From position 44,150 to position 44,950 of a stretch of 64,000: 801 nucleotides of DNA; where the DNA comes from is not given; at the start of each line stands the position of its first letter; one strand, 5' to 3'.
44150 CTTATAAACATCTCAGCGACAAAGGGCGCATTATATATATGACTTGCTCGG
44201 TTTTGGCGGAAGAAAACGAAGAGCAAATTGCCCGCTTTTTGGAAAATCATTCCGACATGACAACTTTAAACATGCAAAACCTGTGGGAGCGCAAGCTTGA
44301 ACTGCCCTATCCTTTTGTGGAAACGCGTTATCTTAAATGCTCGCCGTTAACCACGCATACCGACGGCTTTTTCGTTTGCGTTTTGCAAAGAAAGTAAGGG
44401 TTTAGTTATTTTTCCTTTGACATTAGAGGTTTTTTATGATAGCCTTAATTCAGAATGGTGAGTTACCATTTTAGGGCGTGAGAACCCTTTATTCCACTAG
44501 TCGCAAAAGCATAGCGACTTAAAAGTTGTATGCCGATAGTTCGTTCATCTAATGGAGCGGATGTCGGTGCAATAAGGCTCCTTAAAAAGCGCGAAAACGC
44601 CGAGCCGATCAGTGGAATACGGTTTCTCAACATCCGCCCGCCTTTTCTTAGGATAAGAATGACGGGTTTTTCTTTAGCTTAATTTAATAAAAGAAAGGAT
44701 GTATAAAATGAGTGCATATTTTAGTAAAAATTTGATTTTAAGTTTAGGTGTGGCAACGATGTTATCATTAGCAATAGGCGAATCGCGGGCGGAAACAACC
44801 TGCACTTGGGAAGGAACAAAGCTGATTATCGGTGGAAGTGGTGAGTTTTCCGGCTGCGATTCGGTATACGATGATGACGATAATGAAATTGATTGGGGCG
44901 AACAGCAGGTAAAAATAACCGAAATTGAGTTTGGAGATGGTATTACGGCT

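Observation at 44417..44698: Unassigned conserved RNA motif, copy A: structured leader with a terminator/antiterminator upstream of LRR paralog 4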

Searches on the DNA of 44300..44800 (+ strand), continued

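Call 50: search_with_rna_model(model_id=R1, sources=[window, L001, L002, L003, L007, L008, L009, L010, L011, L012, L013, L016, L019, L020, L022, L024, L025, L026, L028, L029, L030, L031, L032, L033, L034, L036, L037, L039, L042, L043, L044, L045, L046, L047, L048, L049, L050, L051, L052, L053, L054, L055, L056, L057, L061, L062, L064, L066, L067, L069, L071, L072, L074, L075, L076, L077, L078, L080, L083, L085, L086, L087, L088, L090, L091, L092, L094, L095, L096, L097, L098, L101, L103, L104, L106, L107, L108, L109, L110, L112, L113, L114, L116, L117, L118, L119, L121, L122, L123, L126], max_evalue=0.05, make_alignment=true)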
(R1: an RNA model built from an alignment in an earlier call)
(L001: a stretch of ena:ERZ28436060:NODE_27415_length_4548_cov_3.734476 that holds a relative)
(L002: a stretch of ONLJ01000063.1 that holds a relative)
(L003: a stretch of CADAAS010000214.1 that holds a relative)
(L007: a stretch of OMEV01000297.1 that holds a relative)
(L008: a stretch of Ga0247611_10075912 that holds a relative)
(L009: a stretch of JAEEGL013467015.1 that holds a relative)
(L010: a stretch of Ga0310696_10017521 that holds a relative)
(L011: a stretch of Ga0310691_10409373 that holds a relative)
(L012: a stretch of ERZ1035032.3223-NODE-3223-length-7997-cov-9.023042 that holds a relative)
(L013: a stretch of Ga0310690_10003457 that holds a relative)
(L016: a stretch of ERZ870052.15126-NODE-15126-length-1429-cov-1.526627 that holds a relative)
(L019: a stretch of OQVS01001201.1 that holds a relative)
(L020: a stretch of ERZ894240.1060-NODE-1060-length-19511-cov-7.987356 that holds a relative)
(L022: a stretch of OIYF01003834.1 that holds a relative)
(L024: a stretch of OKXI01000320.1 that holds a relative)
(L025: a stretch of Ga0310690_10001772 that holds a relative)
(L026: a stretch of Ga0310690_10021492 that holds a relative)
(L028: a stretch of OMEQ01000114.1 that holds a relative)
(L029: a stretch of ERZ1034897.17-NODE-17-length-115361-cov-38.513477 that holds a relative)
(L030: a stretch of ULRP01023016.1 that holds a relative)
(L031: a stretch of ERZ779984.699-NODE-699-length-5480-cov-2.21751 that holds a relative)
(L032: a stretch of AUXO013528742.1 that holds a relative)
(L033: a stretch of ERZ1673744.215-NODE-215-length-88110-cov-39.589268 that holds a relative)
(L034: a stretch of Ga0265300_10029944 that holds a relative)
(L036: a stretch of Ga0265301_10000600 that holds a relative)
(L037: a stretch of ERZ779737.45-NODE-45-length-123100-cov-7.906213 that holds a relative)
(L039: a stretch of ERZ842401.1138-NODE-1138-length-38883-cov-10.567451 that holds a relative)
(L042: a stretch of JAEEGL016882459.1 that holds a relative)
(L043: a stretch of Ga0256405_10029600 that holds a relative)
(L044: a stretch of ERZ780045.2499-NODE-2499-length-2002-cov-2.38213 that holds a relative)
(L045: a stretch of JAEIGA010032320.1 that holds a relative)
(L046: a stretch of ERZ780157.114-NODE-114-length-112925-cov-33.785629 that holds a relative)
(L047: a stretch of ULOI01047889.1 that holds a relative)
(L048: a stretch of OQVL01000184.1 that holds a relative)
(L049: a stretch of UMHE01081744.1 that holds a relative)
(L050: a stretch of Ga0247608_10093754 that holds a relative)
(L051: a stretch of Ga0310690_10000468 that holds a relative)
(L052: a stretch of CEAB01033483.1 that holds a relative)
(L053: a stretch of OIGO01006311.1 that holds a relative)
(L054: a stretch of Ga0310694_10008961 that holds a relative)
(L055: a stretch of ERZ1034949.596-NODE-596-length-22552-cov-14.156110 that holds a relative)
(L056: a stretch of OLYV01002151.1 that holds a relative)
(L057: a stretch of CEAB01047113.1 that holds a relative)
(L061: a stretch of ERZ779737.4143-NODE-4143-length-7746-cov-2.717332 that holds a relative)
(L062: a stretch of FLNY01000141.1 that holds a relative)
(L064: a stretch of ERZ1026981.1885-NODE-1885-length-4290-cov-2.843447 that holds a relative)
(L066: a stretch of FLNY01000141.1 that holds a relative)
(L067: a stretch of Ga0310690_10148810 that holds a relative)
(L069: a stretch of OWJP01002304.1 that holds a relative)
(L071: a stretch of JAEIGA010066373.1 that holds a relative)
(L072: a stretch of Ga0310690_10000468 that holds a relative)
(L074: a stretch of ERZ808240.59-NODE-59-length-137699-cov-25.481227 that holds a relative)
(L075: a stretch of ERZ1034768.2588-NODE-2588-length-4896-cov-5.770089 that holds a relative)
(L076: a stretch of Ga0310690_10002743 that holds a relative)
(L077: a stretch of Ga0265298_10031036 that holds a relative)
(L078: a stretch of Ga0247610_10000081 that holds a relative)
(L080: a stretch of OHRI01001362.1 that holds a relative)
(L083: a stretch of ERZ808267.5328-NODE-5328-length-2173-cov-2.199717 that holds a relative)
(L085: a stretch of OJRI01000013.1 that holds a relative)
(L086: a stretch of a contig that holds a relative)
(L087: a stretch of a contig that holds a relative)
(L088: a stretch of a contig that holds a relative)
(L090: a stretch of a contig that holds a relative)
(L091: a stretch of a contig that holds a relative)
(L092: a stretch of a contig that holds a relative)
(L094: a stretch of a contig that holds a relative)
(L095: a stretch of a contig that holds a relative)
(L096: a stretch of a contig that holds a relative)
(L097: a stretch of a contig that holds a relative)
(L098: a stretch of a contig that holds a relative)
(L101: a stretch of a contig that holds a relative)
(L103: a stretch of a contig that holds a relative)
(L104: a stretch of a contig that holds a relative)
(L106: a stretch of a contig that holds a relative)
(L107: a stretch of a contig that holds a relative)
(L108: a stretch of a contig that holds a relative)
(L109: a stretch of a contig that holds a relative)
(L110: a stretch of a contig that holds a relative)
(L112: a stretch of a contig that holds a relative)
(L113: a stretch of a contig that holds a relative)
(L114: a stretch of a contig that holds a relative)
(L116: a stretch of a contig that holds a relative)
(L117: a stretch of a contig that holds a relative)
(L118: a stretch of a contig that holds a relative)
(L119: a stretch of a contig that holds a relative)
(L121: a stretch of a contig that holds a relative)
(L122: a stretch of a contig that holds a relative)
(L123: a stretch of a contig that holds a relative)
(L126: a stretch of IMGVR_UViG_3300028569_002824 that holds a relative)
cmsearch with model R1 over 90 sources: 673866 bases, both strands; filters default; matches with E-value up to 0.05: 110.
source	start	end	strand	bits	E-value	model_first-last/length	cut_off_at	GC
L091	1806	1967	+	168.2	6e-38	1-159/159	no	0.46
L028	1345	1506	-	167.8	7.8e-38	1-159/159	no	0.48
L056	1719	1880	+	167.8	7.8e-38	1-159/159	no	0.48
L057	1192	1353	-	167.8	7.8e-38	1-159/159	no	0.48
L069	3045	3206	-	167.8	7.8e-38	1-159/159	no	0.48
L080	6990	7151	-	167.8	7.8e-38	1-159/159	no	0.48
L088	2459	2620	-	167.8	7.8e-38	1-159/159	no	0.48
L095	4182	4343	+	167.8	7.8e-38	1-159/159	no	0.48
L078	5346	5509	+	167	1.2e-37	1-159/159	no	0.48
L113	12996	13156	+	166.7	1.4e-37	1-159/159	no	0.47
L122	6131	6291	+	166.7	1.4e-37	1-159/159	no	0.47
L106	3836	3997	+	166.4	1.7e-37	1-159/159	no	0.46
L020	11292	11453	+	165.8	2.3e-37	1-159/159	no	0.47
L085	4820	4981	-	165.8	2.3e-37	1-159/159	no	0.47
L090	2333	2494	+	165.8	2.3e-37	1-159/159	no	0.47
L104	3124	3285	+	165.8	2.3e-37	1-159/159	no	0.47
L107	10728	10889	+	165.8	2.3e-37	1-159/159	no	0.47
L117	4185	4346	+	164.6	4.5e-37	1-159/159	no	0.46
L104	6914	7075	+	164.4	5e-37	1-159/159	no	0.47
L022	3159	3315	+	164.4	5.1e-37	1-159/159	no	0.45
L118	6557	6719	+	163.3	9.2e-37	1-159/159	no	0.48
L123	11988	12144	+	163.1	1e-36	1-159/159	no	0.45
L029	8934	9088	+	162.2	1.7e-36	1-159/159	no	0.47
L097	7818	7977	+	161.5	2.4e-36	1-159/159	no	0.49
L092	6816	6978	+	160.3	4.9e-36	1-159/159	no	0.48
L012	7114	7271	-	159.6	7.2e-36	1-159/159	no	0.47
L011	494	656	-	159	9.8e-36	1-159/159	no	0.48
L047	12609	12765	-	156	5.3e-35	1-159/159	no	0.44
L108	2276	2437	-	155.8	6e-35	1-159/159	no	0.48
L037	1717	1873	-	155.6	6.6e-35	1-159/159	no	0.5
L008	2371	2545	-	154.8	1e-34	1-159/159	no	0.44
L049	9392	9548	-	154.7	1.1e-34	1-159/159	no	0.51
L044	976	1133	-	154.2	1.5e-34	1-159/159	no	0.46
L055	13290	13453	+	154.1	1.5e-34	1-159/159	no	0.43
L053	500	661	-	152.6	3.4e-34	1-159/159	no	0.46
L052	167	323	-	151.6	6e-34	1-159/159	no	0.48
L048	2915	3077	+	150.1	1.4e-33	1-159/159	no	0.51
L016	66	226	-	149.7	1.7e-33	1-159/159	no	0.46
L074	315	478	-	149.6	1.8e-33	1-159/159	no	0.51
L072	3871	4038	-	149.2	2.3e-33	1-159/159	no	0.46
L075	30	183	+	148.8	2.8e-33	1-159/159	no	0.45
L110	3694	3848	-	148.7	3e-33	1-159/159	no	0.5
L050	926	1095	-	147.5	5.8e-33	1-159/159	no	0.48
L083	191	354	-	146.9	8e-33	1-159/159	no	0.51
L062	208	372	+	146.8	8.8e-33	1-159/159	no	0.49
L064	1172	1328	-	146.6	9.7e-33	1-159/159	no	0.48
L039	1413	1581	-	146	1.4e-32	1-159/159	no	0.46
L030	13731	13888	-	144.1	3.8e-32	1-159/159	no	0.49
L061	2422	2579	+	144.1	3.8e-32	1-159/159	no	0.49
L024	425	576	+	141.7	1.4e-31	1-159/159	no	0.52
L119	1146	1297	+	141.7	1.4e-31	1-159/159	no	0.52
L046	4623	4790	+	141.2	1.9e-31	1-159/159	no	0.45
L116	5036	5203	-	141.2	1.9e-31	1-159/159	no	0.45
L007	513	665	-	140.8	2.4e-31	1-159/159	no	0.5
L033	3444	3596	+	140.8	2.4e-31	1-159/159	no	0.5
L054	4600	4776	+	138.8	7e-31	1-159/159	no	0.45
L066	188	355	-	138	1.1e-30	1-159/159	no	0.43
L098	5591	5767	-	137.3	1.7e-30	1-159/159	no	0.44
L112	437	598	+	137.1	1.9e-30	1-159/159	no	0.46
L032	78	245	+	136.8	2.1e-30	1-159/159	no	0.48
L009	5337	5513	+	136.5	2.6e-30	1-159/159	no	0.47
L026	209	378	+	136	3.5e-30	1-159/159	no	0.43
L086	913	1082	-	136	3.5e-30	1-159/159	no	0.43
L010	519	685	-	135.8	3.7e-30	1-159/159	no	0.47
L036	7233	7398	-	135.6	4.1e-30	1-159/159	no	0.48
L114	2324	2481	-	135.6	4.3e-30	1-159/159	no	0.5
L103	3893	4048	+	135.5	4.6e-30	1-159/159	no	0.48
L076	13217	13378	+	134.9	6.4e-30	1-159/159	no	0.45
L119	874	1026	+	133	1.8e-29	1-159/159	no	0.5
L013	230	396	-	131.4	4.5e-29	1-159/159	no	0.46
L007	784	935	-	131.3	4.7e-29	1-159/159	no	0.51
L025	10489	10654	-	129.8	1.1e-28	1-159/159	no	0.47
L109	4837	5007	+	128.8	1.9e-28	1-159/159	no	0.46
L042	3387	3560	+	128.2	2.6e-28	1-159/159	no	0.45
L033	3172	3324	+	122.9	4.8e-27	1-159/159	no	0.51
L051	2862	3031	+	122.2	7.2e-27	1-159/159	no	0.41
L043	1034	1198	-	120.5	1.8e-26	1-159/159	no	0.48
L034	382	530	-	120.2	2.1e-26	1-159/159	no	0.46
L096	1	124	+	119.8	2.7e-26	38-159/159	5'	0.47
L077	5364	5514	+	119.7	2.8e-26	1-159/159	no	0.48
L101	2051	2214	-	119.5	3.1e-26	1-159/159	no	0.51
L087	1324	1483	-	119.3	3.5e-26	1-159/159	no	0.47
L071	4700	4849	-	119.1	4e-26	1-159/159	no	0.5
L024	154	305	+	115.4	3e-25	1-159/159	no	0.51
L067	1969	2116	+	115.2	3.4e-25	1-159/159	no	0.5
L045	6690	6845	-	109.3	9.2e-24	1-159/159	no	0.44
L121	4698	4845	-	108.3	1.6e-23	1-159/159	no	0.47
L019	6522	6685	-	97.1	7.7e-21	1-159/159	no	0.47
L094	653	797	+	90.9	2.4e-19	1-159/159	no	0.51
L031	5395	5480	-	85.5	4.8e-18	74-159/159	5'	0.52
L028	1351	1514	+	24.8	0.0019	1-159/159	no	0.47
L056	1711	1874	-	24.8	0.0019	1-159/159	no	0.47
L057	1198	1361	+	24.8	0.0019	1-159/159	no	0.47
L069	3051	3214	+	24.8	0.0019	1-159/159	no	0.47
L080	6996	7159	+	24.8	0.0019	1-159/159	no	0.47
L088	2465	2628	+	24.8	0.0019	1-159/159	no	0.47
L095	4174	4337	-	24.8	0.0019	1-159/159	no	0.47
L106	3828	3991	-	24.2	0.0027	1-159/159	no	0.46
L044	990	1126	+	23.9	0.0031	8-145/159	no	0.42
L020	11284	11447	-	23.5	0.0039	1-159/159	no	0.46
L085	4826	4989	+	23.5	0.0039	1-159/159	no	0.46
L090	2325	2488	-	23.5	0.0039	1-159/159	no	0.46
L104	3116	3279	-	23.5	0.0039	1-159/159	no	0.46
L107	10720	10883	-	23.5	0.0039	1-159/159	no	0.46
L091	1812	1953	-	22.5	0.0066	8-146/159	no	0.42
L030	13745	13881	+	20.8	0.018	8-145/159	no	0.46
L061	2429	2565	-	20.8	0.018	8-145/159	no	0.46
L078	5353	5495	-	20.5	0.021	8-145/159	no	0.44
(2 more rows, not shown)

Alignment A4: 110 matches aligned to the model, 268 columns, each read 5' to 3' on its own strand. Consensus structure (alignment columns), stored with it:
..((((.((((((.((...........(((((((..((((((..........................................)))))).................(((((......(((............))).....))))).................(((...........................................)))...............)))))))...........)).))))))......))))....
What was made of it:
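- The forward strand scores 90-168 bits and the reverse strand at most 25 bits (call 50). Tandem copies occur (call 50). The model scores 90-168 bits on one strand and at most 25 on the other (call 50).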

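Call 65: search_with_rna_model(model_id=R1, source=L127, start=47500, end=49500, filters=off, max_evalue=10, show_alignments=2)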
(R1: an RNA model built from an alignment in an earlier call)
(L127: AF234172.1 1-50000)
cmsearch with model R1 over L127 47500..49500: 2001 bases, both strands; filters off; matches with E-value up to 10: 24.
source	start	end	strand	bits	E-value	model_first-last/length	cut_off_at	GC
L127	48249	48410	+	11.5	0.0087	1-159/159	no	0.54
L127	48431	48483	-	6.1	0.18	1-159/159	no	0.45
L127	48678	48819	-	4.1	0.54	1-159/159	no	0.49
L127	48434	48494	+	3.9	0.61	1-159/159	no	0.44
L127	48824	48845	+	3.1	0.93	94-117/159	no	0.45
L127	49179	49232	+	2.6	1.2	1-159/159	no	0.56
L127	48678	48706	+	1.7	2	1-159/159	no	0.45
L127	49182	49230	-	1.5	2.2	1-159/159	no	0.55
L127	48197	48220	-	1.3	2.6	94-117/159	no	0.38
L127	49294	49317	-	1.2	2.6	1-159/159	no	0.67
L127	49378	49399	-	0.9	3.2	1-159/159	no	0.55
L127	48125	48142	-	0.8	3.3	99-116/159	no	0.06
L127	49297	49318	+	0.8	3.4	1-159/159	no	0.64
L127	47515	47532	+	0.6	3.7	99-116/159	no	0.44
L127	49253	49284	-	0.5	3.9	1-159/159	no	0.59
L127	49113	49132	-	-0.1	5.4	28-47/159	no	0.35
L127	47708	47743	+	-0.1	5.5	1-159/159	no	0.22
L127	48758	48776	+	-0.2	5.7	1-159/159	no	0.79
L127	48243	48265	-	-0.3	6.2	1-159/159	no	0.61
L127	48302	48372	-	-0.6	7.4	1-159/159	no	0.58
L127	47618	47678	-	-0.6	7.4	1-159/159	no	0.36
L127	49136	49173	-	-0.8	7.9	1-159/159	no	0.32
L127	48824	48857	-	-1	8.9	1-159/159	no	0.47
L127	48021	48060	+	-1.1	9.6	1-159/159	no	0.38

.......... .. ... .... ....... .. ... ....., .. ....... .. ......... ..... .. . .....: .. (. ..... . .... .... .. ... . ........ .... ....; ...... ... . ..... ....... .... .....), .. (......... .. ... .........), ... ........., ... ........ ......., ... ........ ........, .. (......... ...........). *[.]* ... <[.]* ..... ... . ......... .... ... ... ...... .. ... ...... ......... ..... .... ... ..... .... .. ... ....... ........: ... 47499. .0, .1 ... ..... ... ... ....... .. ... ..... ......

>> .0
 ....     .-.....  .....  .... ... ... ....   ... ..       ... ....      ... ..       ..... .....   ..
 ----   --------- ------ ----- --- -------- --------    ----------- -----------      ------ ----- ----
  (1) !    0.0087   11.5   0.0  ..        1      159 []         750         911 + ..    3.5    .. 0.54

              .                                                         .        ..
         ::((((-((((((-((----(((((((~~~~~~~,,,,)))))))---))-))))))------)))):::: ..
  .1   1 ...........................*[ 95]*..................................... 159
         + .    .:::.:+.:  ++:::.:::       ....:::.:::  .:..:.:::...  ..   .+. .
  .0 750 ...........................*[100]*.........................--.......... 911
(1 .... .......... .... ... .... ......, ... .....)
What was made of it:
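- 44479..44486 (+): 5' strand of Pa (UGAGAACC), the equivalent of P1's a1. It pairs with 44621-44629. Model R1 aligns this helix to a1:a' of phage P1 (call 65).
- Closest known: C4 antisense RNA with its upstream a1/b1 sites. Same: My family model puts Pa and Pb on these P1 sites (call 65).
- The best hit of R1 in 2 kb of P1 is 48249-48410, with Pa on a1:a' and Pb on b1:b' (call 65).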

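Call 75: search_with_rna_model(model_id=R1, sources=[L128, L129, L130, L131, L001, L002], max_evalue=1, filters=off, show_alignments=6)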
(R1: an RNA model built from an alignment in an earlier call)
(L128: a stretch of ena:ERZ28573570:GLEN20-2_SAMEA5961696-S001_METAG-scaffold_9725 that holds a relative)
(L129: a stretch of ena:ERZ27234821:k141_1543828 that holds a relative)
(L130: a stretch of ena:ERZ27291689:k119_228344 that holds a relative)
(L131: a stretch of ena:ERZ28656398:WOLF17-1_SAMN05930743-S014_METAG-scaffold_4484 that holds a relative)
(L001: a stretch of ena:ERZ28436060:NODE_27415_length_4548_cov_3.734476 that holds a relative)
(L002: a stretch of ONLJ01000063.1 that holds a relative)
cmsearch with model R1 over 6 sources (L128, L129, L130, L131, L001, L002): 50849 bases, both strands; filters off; matches with E-value up to 1: 5.
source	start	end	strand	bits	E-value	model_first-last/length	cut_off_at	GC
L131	589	743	+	23.9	0.00024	1-159/159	no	0.41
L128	4291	4480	+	18.8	0.004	1-159/159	no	0.42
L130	659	794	+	17.1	0.01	1-159/159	no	0.33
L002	936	981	+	9.8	0.58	1-159/159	no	0.41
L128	1671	1747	+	9.4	0.74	1-159/159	no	0.34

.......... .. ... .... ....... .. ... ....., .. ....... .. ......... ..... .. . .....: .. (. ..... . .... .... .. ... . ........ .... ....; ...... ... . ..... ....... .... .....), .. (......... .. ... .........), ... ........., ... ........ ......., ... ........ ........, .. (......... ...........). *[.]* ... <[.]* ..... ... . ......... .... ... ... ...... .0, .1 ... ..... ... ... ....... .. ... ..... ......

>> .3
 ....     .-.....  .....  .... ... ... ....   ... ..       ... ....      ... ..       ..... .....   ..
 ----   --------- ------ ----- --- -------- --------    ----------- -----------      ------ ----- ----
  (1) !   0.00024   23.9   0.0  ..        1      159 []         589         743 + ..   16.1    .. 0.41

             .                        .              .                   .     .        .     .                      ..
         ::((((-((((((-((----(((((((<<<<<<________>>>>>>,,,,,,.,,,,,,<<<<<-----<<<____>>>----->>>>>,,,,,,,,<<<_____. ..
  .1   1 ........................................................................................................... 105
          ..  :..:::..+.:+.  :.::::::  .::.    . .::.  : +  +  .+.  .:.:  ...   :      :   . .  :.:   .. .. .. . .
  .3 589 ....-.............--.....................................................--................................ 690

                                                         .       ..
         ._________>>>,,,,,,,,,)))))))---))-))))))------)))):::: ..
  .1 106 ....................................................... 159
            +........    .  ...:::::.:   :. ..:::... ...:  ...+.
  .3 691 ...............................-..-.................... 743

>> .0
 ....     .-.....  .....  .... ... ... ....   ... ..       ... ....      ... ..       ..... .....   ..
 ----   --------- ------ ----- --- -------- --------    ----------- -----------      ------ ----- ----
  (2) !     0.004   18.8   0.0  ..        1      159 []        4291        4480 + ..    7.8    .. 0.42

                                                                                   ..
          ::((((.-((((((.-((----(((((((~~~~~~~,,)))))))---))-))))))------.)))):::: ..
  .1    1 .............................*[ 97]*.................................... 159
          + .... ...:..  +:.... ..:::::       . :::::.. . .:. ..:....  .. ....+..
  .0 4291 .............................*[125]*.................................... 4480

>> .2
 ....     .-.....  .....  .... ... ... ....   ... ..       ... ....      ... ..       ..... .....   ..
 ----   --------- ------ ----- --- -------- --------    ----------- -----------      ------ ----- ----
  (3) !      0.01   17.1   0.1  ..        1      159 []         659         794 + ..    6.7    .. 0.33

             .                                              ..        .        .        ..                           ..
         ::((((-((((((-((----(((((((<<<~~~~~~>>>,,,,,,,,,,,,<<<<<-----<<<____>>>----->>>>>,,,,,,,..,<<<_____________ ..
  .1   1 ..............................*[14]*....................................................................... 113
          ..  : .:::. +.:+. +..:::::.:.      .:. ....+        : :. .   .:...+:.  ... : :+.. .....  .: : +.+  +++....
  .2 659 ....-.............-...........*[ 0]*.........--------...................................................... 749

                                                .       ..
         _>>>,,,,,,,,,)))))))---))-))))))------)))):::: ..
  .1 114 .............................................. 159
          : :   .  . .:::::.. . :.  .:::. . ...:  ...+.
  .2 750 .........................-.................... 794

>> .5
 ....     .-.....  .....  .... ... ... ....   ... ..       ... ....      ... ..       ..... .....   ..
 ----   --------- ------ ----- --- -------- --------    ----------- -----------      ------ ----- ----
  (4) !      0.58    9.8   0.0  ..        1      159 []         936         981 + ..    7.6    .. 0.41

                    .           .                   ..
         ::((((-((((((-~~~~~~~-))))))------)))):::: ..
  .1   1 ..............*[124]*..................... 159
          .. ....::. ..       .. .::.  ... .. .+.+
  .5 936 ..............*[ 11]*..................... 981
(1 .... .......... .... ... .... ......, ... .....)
